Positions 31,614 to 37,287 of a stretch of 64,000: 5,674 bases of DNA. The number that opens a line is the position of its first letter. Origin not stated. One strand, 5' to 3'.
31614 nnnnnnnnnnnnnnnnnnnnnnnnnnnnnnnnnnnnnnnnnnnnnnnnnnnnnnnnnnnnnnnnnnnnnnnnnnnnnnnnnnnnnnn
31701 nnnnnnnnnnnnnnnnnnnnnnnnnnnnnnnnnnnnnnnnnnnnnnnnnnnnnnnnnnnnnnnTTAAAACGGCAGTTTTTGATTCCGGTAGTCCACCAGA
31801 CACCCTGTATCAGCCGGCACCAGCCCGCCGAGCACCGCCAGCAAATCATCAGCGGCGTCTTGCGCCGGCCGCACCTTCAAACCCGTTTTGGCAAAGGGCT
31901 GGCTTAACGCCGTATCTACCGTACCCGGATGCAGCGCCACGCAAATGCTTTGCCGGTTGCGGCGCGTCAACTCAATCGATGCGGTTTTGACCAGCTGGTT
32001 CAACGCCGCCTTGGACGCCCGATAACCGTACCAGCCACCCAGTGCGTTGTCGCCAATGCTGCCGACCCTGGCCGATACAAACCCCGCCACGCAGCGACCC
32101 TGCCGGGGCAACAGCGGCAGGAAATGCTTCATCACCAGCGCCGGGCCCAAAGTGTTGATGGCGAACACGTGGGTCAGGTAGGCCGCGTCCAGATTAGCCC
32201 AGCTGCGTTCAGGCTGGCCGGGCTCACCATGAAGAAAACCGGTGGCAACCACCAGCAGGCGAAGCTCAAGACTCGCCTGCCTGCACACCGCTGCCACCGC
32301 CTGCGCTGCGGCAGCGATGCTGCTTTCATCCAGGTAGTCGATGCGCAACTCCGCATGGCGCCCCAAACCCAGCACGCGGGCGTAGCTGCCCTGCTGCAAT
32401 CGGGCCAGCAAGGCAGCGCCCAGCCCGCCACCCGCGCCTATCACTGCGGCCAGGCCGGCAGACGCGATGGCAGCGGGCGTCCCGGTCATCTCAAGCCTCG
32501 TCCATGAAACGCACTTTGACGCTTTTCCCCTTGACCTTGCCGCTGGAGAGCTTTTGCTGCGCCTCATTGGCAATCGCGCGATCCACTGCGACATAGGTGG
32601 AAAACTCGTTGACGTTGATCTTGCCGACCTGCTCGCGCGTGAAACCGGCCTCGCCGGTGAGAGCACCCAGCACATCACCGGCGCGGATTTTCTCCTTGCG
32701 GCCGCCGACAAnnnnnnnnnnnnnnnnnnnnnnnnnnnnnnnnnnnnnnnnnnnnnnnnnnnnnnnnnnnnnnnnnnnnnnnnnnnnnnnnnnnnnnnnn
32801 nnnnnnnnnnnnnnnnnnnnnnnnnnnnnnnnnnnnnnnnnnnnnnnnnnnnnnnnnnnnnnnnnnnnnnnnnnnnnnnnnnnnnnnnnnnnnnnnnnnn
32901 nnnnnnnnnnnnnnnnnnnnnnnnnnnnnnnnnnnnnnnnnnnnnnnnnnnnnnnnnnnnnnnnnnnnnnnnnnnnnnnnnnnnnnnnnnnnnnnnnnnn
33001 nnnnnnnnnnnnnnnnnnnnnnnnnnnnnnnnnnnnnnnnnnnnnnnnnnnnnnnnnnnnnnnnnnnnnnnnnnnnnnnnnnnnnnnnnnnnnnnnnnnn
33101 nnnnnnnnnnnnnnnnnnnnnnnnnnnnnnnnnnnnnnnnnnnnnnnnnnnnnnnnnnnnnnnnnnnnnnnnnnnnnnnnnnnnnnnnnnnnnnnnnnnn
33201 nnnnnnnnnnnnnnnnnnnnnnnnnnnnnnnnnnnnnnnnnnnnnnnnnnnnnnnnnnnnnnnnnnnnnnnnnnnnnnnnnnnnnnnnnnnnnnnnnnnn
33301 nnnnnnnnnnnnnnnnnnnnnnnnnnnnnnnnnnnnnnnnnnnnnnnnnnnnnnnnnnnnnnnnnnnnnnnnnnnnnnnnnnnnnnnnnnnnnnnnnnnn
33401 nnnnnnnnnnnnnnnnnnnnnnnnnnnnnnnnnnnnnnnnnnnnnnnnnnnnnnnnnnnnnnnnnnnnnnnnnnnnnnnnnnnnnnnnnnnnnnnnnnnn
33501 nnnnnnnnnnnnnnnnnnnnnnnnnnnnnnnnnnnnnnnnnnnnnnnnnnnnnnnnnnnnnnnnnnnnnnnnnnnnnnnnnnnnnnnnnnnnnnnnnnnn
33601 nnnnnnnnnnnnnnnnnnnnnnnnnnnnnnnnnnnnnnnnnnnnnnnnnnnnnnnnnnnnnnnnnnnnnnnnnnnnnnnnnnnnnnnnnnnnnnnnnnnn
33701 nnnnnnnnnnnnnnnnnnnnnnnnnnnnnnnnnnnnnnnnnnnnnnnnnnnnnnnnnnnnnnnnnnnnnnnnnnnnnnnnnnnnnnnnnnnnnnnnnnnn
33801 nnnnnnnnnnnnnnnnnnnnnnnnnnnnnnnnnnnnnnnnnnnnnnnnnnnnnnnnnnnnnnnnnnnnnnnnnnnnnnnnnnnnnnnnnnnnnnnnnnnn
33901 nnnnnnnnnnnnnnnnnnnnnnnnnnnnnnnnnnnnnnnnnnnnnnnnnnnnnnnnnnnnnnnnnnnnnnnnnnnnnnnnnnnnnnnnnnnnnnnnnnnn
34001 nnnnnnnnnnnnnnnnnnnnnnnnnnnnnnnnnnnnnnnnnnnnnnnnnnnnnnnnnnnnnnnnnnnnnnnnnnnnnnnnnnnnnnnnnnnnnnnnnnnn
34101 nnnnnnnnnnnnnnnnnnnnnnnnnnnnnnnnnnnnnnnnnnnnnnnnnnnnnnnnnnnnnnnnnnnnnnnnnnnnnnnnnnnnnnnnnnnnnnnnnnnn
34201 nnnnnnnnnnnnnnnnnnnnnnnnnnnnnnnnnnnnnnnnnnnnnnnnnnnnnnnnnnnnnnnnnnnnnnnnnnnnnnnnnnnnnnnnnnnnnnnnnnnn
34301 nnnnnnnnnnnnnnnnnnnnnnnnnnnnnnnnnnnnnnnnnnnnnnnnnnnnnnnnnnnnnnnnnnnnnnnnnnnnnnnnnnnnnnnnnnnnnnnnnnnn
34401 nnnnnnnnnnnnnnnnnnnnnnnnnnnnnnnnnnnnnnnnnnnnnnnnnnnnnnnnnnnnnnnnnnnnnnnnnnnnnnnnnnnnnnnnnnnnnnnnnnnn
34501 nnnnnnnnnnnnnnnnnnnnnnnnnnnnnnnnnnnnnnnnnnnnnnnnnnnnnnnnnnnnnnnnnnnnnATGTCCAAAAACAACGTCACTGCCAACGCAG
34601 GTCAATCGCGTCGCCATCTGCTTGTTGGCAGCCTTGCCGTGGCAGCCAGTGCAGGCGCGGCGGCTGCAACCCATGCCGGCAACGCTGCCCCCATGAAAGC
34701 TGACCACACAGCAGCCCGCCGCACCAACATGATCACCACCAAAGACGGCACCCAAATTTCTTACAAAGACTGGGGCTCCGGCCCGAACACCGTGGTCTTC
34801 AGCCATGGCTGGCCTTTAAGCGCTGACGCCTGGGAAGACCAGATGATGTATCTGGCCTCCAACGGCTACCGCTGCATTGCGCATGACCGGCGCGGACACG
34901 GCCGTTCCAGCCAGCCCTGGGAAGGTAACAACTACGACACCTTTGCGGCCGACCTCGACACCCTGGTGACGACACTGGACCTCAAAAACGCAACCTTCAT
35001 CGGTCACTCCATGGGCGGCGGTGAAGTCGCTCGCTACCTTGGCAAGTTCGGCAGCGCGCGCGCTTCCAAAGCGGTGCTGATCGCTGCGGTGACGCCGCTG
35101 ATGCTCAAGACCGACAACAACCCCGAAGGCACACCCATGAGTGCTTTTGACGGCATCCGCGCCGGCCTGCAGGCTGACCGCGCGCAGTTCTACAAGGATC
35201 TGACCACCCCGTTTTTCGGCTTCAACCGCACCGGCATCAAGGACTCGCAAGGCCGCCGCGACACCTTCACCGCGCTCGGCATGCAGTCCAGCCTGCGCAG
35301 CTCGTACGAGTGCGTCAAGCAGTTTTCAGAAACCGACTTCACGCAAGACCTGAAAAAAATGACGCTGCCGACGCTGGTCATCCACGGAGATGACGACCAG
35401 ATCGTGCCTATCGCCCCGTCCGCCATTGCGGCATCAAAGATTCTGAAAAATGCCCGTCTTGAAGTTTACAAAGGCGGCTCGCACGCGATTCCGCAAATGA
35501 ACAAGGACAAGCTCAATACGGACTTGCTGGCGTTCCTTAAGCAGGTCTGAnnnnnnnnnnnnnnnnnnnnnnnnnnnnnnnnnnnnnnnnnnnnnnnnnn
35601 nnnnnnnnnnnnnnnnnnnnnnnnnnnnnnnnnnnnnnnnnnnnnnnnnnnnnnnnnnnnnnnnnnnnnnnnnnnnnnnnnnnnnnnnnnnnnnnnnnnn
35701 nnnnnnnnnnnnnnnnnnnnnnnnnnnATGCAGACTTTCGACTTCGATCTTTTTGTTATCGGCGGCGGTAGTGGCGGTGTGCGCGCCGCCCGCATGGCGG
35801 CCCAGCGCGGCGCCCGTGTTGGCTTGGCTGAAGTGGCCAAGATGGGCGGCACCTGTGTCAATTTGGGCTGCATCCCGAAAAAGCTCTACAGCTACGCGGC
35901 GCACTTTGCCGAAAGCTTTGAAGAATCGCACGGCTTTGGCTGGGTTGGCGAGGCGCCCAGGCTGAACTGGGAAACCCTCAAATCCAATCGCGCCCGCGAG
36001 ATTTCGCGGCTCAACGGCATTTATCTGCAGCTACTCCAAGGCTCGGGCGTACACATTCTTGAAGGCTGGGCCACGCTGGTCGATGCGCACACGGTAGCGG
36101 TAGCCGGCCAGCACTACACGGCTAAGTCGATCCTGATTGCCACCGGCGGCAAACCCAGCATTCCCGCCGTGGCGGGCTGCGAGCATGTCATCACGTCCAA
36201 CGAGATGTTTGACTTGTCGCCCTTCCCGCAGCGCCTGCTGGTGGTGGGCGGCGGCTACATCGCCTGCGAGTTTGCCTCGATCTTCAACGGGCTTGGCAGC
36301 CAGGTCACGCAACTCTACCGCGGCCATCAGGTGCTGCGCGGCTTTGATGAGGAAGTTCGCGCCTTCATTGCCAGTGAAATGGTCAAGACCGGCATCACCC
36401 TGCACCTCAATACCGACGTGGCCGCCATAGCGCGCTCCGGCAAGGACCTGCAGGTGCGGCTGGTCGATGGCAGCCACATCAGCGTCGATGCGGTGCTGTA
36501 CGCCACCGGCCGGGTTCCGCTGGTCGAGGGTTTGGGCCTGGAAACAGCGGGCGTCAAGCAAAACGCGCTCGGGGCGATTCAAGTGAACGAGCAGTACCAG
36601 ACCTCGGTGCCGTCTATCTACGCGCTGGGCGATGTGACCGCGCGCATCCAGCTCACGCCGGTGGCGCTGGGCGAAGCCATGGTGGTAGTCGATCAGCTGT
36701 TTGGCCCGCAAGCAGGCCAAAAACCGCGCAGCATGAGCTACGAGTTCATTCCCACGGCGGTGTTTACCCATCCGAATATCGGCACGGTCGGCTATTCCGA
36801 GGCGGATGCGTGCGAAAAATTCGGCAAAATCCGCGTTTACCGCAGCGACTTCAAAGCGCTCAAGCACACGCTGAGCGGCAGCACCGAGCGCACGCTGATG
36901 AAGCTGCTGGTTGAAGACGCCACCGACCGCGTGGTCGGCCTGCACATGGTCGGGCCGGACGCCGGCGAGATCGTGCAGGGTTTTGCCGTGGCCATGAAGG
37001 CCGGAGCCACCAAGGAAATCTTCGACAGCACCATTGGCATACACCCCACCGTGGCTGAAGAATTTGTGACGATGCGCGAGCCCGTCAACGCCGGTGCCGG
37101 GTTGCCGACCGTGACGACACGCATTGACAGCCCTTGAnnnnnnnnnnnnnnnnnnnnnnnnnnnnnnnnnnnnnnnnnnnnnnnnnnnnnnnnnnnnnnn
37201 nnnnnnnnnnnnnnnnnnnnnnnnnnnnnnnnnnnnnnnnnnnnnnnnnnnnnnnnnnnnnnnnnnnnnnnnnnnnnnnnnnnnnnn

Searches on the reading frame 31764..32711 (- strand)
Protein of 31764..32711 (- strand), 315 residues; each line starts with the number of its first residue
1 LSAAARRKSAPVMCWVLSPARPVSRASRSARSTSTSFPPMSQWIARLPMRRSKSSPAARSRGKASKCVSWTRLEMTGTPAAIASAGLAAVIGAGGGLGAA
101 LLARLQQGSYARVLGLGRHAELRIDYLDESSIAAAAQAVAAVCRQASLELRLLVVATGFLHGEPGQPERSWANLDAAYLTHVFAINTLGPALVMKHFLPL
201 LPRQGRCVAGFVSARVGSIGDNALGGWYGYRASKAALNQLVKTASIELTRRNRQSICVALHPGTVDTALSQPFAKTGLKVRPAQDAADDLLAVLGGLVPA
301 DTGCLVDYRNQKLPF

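Call 46: search_protein_families(library=pfam, proteins=[window:31764-32711:-], max_evalue=0.00001)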
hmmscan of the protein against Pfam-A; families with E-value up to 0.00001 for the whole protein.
window:31764-32711:- (315 aa): 2 families
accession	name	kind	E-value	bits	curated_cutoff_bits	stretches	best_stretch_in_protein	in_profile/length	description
PF00106.31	adh_short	-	1.9e-12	47.5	26.6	1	88-273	3-190/195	short chain dehydrogenase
PF13561.12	adh_short_C2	-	1.2e-10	41.8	27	1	116-274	43-185/236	Enoyl-(Acyl carrier protein) reductase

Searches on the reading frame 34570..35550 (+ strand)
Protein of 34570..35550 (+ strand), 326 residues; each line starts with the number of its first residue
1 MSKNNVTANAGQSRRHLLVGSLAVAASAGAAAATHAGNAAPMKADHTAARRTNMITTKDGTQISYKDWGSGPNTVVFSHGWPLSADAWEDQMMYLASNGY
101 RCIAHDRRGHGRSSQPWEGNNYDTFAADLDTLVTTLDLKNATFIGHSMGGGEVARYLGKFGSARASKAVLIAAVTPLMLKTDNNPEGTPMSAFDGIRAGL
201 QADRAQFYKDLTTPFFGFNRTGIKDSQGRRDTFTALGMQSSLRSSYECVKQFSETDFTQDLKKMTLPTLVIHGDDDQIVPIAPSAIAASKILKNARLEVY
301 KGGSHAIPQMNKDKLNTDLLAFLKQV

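Call 46: search_protein_families(library=pfam, proteins=[window:34570-35550:+], max_evalue=0.00001)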
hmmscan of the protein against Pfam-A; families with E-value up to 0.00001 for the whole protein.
window:34570-35550:+ (326 aa): 4 families
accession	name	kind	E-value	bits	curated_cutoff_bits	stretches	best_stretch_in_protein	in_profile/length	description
PF00561.26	Abhydrolase_1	-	1.7e-32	113.5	25.8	1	74-307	2-240/245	alpha/beta hydrolase fold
PF12146.15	Hydrolase_4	-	1.4e-24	87.2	27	2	74-175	6-111/239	Serine aminopeptidase, S33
PF12697.13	Abhydrolase_6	-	1.6e-21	78.4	26.3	1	75-310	1-208/217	Alpha/beta hydrolase family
PF00326.27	Peptidase_S9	-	4.8e-07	29.9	22.6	0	247-325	127-208/213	Prolyl oligopeptidase family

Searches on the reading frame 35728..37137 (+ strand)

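Call 46: search_protein_families(library=pfam, proteins=[window:35728-37137:+], max_evalue=0.00001)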
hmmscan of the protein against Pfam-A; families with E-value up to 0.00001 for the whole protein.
window:35728-37137:+ (469 aa): 6 families
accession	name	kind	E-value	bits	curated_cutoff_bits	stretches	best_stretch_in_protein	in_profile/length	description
PF07992.20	Pyr_redox_2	-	1.5e-70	238.4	26.1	1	6-317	1-291/291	Pyridine nucleotide-disulphide oxidoreductase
PF02852.28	Pyr_redox_dim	-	5.1e-36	123.7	25.3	1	341-449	1-109/110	Pyridine nucleotide-disulphide oxidoreductase, dimerisation domain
PF00070.33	Pyr_redox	-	1e-22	80.9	22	1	169-245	1-79/82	Pyridine nucleotide-disulphide oxidoreductase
PF13738.12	Pyr_redox_3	-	3.4e-18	66.4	30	1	121-301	114-305/305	Pyridine nucleotide-disulphide oxidoreductase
PF12831.13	FAD_oxidored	-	4.1e-08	33.4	27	0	7-112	1-107/416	FAD dependent oxidoreductase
PF03486.20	HI0933_like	-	1.8e-06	28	50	0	7-40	2-35/244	HI0933-like protein Rossmann domain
